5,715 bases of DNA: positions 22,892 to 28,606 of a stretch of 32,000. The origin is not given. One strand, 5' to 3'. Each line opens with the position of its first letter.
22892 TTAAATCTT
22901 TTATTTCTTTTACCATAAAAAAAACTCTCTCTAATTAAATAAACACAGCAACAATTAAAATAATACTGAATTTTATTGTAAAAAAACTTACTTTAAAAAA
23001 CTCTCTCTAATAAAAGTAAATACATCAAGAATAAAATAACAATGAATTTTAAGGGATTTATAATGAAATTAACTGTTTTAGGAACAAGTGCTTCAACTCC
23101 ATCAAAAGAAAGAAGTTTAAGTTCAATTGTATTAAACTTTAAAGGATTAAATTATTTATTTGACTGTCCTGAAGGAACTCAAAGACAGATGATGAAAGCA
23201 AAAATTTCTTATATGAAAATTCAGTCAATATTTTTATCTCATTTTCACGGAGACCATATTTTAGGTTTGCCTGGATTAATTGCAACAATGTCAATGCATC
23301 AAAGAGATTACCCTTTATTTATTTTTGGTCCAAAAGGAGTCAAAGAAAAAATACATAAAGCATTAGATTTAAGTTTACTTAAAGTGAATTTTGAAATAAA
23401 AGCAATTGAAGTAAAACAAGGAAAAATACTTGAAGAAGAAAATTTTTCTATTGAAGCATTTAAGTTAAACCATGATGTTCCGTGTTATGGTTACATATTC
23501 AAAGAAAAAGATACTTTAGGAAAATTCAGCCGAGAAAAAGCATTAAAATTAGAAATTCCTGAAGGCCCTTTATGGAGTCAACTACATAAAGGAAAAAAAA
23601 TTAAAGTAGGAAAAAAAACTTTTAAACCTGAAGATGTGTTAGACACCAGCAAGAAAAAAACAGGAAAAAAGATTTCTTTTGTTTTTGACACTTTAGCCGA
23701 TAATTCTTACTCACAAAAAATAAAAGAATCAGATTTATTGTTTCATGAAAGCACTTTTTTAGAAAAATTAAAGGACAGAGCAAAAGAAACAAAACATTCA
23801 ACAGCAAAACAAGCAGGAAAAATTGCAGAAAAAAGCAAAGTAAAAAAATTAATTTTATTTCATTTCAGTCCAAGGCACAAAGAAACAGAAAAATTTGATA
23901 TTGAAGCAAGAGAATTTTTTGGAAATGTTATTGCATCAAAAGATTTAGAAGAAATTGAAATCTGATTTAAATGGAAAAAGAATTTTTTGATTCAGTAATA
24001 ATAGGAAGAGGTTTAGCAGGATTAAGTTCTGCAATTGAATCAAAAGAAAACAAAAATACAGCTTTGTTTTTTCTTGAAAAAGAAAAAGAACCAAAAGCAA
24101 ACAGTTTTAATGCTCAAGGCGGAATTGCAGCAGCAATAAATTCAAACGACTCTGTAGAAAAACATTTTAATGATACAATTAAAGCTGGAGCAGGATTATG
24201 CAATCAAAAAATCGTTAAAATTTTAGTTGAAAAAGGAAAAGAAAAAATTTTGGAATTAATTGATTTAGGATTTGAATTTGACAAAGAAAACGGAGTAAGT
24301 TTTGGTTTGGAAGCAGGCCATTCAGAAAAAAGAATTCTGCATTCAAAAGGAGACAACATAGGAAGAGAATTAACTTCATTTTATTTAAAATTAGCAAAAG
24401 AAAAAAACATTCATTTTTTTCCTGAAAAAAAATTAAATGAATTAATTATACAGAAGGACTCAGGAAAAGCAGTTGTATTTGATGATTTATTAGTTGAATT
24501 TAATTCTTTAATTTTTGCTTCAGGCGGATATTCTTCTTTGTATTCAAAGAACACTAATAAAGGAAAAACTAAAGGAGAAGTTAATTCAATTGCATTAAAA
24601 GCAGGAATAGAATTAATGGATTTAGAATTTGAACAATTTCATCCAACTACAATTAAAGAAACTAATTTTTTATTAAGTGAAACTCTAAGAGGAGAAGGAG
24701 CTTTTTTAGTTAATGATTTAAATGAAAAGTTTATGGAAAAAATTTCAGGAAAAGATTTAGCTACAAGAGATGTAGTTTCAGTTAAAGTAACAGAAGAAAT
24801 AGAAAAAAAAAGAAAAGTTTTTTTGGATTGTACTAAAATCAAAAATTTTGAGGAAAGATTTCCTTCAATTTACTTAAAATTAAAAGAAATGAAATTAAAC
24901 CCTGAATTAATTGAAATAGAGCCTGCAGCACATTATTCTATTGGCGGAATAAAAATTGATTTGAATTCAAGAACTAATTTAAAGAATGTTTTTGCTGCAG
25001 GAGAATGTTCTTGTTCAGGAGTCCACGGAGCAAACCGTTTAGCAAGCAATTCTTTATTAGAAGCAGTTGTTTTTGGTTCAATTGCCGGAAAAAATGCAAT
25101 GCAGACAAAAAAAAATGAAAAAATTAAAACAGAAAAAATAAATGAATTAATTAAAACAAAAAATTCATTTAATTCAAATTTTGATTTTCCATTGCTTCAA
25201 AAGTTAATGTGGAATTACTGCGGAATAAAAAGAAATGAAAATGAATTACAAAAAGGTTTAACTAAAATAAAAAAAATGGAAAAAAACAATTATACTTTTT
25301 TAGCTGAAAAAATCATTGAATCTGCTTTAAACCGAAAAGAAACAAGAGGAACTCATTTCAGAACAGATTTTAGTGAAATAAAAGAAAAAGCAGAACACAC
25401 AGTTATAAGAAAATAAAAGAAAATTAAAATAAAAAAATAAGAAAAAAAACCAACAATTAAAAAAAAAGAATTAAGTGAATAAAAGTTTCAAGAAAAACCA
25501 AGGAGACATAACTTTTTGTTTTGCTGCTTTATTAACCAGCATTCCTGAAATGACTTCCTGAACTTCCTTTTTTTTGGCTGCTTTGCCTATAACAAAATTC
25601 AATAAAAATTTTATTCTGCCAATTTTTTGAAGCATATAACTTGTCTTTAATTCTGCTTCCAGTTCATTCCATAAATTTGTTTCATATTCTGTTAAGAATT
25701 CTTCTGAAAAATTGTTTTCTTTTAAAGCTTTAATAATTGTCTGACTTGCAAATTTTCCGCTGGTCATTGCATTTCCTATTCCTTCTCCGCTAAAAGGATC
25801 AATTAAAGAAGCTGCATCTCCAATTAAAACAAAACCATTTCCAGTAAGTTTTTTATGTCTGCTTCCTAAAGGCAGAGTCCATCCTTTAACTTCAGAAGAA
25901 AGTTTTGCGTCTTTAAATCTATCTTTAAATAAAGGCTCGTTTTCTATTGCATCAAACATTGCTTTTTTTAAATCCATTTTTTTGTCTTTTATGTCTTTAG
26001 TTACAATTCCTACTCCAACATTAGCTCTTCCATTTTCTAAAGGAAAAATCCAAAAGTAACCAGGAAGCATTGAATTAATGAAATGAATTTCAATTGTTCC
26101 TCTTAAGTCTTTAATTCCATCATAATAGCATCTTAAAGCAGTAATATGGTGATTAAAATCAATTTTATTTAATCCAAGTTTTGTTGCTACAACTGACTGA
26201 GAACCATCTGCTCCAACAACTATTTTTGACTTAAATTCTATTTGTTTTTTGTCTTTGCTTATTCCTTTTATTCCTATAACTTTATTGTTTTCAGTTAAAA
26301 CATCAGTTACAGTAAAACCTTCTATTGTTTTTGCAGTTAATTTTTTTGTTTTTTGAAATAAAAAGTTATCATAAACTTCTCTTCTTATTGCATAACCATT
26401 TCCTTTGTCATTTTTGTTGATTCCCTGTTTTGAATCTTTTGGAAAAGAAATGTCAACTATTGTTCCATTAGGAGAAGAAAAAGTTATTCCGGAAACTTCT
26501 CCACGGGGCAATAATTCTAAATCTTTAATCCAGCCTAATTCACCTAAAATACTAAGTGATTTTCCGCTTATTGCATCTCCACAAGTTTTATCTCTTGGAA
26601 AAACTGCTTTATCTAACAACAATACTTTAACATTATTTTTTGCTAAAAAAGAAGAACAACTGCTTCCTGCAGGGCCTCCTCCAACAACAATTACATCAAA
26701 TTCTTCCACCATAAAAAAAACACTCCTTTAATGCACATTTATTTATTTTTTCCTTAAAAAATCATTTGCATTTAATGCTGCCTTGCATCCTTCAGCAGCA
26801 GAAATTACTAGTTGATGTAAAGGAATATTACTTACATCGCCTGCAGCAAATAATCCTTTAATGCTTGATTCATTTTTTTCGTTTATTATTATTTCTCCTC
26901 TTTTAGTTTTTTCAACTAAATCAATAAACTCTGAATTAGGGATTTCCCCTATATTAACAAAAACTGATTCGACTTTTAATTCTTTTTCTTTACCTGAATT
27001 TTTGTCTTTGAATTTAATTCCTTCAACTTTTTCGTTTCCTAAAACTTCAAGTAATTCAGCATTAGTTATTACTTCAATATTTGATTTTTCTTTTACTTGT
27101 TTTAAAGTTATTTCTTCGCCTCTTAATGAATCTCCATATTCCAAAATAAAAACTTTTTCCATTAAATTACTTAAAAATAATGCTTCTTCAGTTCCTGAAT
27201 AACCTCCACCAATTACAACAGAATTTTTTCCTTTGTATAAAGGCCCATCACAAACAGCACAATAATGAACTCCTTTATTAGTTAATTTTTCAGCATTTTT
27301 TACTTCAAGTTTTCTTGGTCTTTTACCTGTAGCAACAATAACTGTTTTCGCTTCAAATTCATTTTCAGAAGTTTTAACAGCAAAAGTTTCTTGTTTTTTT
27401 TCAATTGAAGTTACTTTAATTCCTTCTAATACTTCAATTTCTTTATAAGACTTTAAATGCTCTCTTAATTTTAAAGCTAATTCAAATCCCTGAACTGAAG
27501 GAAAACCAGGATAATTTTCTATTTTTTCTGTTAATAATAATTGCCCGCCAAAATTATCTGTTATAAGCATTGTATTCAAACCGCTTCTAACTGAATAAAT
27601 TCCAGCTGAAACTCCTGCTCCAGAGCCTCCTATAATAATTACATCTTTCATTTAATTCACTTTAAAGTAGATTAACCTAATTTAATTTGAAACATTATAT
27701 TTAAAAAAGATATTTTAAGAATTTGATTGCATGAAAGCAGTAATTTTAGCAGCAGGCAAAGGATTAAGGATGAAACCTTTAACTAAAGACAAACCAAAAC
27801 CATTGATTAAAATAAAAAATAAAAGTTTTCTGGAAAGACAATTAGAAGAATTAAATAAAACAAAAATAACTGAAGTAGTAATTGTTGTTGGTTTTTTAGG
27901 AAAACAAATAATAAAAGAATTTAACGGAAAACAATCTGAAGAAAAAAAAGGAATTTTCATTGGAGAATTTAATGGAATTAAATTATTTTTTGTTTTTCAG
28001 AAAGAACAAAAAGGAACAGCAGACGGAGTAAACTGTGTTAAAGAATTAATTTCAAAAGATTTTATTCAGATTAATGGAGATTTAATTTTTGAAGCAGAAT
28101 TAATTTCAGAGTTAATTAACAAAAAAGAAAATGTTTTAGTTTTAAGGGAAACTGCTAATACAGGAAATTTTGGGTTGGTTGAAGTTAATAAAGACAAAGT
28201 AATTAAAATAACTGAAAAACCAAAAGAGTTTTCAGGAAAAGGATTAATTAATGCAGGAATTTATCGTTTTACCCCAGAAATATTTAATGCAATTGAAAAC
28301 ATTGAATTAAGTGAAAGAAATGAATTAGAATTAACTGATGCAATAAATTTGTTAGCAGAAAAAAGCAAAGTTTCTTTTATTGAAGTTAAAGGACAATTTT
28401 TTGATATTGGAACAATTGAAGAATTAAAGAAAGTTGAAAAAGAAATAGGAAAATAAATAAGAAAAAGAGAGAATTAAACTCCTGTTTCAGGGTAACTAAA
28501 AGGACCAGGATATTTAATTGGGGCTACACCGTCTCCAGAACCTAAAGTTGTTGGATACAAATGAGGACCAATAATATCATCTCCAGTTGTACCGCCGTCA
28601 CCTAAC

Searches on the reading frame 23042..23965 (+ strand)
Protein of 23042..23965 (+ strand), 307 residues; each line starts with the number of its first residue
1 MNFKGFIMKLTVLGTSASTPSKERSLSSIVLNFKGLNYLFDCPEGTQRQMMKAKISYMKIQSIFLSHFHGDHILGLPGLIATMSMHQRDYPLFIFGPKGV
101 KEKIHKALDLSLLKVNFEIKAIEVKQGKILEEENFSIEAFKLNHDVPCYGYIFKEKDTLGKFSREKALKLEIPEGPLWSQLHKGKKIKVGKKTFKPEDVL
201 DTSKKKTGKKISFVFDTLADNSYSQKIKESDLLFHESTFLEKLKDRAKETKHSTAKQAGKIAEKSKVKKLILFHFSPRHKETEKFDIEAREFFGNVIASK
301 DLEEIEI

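Call 83: search_protein_families(library=pfam, proteins=[window:23042-23965:+], max_evalue=0.001)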
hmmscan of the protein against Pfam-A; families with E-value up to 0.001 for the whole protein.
window:23042-23965:+ (307 aa): 3 families
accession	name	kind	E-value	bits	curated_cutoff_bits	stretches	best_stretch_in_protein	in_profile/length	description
PF12706.13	Lactamase_B_2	-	1.9e-15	57.4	27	1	37-154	2-131/200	Beta-lactamase superfamily domain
PF13691.12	Lactamase_B_4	-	4.7e-12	45.8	27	1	18-75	4-63/63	tRNase Z endonuclease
PF00753.33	Lactamase_B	-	0.0002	21.8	22.7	1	28-80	8-64/196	Metallo-beta-lactamase superfamily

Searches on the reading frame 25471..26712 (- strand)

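Call 6: search_protein_families(library=pfam, proteins=[window:25471-26712:-], max_evalue=0.1)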
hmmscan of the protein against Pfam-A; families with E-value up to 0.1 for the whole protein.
window:25471-26712:- (413 aa): 15 families
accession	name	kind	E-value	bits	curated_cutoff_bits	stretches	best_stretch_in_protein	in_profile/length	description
PF01494.25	FAD_binding_3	-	1.9e-16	60.7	22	1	5-344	2-335/349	FAD binding domain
PF22578.2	GGR_cat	-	1.6e-08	34.7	27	1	205-252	18-64/88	Geranylgeranyl reductase catalytic domain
PF04820.20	Trp_halogenase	-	1.9e-07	30.8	21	1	106-352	152-376/458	Tryptophan halogenase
PF03486.20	HI0933_like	-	4.6e-07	30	50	1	6-37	2-33/244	HI0933-like protein Rossmann domain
PF01946.23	Thi4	-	4.6e-07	29.8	26.2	1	4-37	17-51/235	Thi4 family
PF07992.20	Pyr_redox_2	-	1.8e-06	28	26.1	1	5-176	1-114/291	Pyridine nucleotide-disulphide oxidoreductase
PF01134.28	GIDA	-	3.4e-06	26.8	22.1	1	6-173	1-152/391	Glucose inhibited division protein A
PF13450.12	NAD_binding_8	-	7.2e-06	26.6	21.9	1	9-36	1-28/68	NAD(P)-binding Rossmann-like domain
PF01266.30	DAO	-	3.7e-05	23.8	27.9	1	6-37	1-32/353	FAD dependent oxidoreductase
PF12831.13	FAD_oxidored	-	8.6e-05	22.4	27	1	6-170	1-145/416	FAD dependent oxidoreductase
PF00890.30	FAD_binding_2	-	0.00036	20.3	20.4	1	6-36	1-31/414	FAD binding domain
PF05834.18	Lycopene_cycl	-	0.00093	18.8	23.4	1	6-40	1-40/380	Lycopene cyclase protein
PF21799.2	MurD-like_N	-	0.027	15.2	27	1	7-39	3-35/88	Mur ligase MurD-like, N-terminal domain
PF13738.12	Pyr_redox_3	-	0.064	12.9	30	0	8-36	1-30/305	Pyridine nucleotide-disulphide oxidoreductase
PF00070.33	Pyr_redox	-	0.075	14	22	0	7-45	2-43/82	Pyridine nucleotide-disulphide oxidoreductase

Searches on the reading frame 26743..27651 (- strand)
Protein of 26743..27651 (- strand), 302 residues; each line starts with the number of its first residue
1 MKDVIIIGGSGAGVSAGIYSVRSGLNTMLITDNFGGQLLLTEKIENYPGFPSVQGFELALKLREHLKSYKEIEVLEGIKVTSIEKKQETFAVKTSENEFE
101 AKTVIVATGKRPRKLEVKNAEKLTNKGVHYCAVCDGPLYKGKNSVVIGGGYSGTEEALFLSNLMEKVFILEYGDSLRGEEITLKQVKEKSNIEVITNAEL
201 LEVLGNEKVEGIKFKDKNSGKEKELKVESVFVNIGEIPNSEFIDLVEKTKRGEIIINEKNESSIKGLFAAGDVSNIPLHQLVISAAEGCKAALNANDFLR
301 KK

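Call 6: search_protein_families(library=pfam, proteins=[window:26743-27651:-], max_evalue=0.1)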
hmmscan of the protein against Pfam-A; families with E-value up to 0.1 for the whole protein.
window:26743-27651:- (302 aa): 10 families
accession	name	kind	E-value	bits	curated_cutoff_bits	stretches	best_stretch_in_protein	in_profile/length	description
PF07992.20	Pyr_redox_2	-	8.5e-47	160.4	26.1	1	2-276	1-280/291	Pyridine nucleotide-disulphide oxidoreductase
PF13738.12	Pyr_redox_3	-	5.6e-26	91.9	30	1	63-271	87-305/305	Pyridine nucleotide-disulphide oxidoreductase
PF00070.33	Pyr_redox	-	2.6e-13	50.7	22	1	145-216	3-81/82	Pyridine nucleotide-disulphide oxidoreductase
PF00890.30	FAD_binding_2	-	1.1e-09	38.5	20.4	0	3-34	1-32/414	FAD binding domain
PF01134.28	GIDA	-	1.3e-08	34.8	22.1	1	3-54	1-45/391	Glucose inhibited division protein A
PF03486.20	HI0933_like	-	1.9e-06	28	50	1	70-109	122-163/244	HI0933-like protein Rossmann domain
PF01266.30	DAO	-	3e-06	27.5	27.9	1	53-111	146-205/353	FAD dependent oxidoreductase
PF12831.13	FAD_oxidored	-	8.1e-06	25.8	27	1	3-33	1-31/416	FAD dependent oxidoreductase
PF13434.12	Lys_Orn_oxgnase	-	0.00039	20.1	21.3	1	79-156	117-203/339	L-lysine 6-monooxygenase/L-ornithine 5-monooxygenase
PF13454.12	NAD_binding_9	-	0.089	13.2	21.8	0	62-110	106-154/155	FAD-NAD(P)-binding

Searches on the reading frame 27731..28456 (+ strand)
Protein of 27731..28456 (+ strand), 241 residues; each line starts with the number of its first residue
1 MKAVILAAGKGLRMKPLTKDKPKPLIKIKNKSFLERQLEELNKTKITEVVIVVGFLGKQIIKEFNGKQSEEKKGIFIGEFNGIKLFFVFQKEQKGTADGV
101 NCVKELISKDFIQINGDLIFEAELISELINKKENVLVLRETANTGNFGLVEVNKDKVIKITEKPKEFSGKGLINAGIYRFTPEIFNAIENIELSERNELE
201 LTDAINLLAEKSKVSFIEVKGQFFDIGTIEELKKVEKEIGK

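Call 6: search_protein_families(library=pfam, proteins=[window:27731-28456:+], max_evalue=0.1)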
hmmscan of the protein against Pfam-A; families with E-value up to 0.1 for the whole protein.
window:27731-28456:+ (241 aa): 3 families
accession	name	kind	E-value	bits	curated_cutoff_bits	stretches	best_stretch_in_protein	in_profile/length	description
PF00483.29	NTP_transferase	-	1.2e-34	120.4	21.2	1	2-239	1-242/245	Nucleotidyl transferase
PF12804.13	NTP_transf_3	-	9.9e-10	39.3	27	1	3-131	1-110/160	MobA-like NTP transferase domain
PF01128.25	IspD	-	3.9e-05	23.9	27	1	2-53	2-51/221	2-C-methyl-D-erythritol 4-phosphate cytidylyltransferase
